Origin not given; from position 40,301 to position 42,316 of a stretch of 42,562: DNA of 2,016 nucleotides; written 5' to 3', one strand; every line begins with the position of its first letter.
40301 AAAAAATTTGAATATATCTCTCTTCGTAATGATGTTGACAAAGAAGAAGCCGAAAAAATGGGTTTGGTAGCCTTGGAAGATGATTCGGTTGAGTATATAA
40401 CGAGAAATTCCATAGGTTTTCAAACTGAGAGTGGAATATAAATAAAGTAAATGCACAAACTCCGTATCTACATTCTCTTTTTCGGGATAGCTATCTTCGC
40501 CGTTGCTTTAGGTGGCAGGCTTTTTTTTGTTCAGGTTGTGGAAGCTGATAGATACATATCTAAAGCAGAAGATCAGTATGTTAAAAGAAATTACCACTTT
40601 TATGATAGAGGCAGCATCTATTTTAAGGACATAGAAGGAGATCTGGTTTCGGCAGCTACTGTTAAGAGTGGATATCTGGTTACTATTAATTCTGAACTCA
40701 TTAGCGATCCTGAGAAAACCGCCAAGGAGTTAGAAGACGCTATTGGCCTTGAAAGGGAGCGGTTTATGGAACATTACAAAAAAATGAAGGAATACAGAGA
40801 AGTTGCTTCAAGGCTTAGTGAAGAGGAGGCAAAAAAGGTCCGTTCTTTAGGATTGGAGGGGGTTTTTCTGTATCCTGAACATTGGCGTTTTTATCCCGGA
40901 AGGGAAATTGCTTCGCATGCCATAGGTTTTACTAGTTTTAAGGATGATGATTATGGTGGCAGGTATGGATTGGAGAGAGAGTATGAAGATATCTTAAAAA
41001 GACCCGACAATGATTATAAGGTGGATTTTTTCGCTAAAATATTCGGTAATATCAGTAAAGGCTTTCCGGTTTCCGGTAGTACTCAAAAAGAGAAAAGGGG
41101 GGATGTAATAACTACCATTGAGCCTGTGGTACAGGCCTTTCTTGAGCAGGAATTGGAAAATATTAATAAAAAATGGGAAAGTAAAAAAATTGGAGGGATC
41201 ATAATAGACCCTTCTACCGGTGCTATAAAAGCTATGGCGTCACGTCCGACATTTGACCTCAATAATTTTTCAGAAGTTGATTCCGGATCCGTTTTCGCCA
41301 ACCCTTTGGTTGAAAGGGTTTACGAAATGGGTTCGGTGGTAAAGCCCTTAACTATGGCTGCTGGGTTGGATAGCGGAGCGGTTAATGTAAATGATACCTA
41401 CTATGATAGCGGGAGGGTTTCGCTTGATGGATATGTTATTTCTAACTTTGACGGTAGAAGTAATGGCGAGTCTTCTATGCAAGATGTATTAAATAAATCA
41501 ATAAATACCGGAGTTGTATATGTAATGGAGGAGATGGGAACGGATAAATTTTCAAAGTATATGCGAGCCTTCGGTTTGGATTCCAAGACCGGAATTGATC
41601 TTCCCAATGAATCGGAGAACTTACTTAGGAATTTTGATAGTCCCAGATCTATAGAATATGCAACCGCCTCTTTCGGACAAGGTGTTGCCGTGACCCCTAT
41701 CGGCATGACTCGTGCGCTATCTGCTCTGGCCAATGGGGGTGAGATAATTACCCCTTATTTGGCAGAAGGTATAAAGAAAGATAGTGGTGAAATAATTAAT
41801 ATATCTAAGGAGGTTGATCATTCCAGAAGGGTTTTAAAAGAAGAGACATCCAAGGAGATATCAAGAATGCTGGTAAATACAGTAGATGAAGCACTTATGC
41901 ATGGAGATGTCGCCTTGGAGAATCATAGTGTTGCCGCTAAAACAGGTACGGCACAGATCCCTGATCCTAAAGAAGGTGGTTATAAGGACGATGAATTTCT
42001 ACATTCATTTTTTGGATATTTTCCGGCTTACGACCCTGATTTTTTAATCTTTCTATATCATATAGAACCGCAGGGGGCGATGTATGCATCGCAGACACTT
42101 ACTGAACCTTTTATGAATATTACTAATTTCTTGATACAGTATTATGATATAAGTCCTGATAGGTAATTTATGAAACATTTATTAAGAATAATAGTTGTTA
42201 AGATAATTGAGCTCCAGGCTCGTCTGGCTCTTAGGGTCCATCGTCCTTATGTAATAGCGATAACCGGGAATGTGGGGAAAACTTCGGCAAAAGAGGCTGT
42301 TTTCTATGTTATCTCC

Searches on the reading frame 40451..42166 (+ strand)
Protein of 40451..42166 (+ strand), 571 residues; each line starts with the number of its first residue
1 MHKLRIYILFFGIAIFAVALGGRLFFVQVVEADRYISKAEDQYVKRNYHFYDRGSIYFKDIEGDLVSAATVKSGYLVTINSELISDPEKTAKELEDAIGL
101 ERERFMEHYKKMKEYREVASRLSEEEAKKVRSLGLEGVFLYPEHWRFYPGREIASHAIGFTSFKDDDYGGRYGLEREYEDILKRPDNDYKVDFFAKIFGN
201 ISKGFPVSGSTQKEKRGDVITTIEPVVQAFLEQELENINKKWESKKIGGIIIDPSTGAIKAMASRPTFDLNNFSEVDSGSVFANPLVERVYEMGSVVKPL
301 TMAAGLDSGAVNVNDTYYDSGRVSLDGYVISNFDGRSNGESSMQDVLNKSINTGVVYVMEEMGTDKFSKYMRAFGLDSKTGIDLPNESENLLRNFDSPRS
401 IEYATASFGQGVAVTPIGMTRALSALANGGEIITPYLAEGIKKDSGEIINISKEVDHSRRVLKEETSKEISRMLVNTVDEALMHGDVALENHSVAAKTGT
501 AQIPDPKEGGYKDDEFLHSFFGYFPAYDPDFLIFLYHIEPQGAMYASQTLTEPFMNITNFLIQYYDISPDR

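Call 61: search_protein_families(library=pfam, proteins=[window:40451-42166:+], max_evalue=0.0001)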
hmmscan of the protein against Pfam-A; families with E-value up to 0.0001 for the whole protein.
window:40451-42166:+ (571 aa): 2 families
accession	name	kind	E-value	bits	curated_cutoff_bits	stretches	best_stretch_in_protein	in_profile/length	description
PF00905.27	Transpeptidase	-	5.5e-64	216.7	22.1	1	250-555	4-294/299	Penicillin binding protein transpeptidase domain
PF03717.20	PBP_dimer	-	1.2e-06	29.5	24.4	1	53-183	6-159/180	Penicillin-binding Protein dimerisation domain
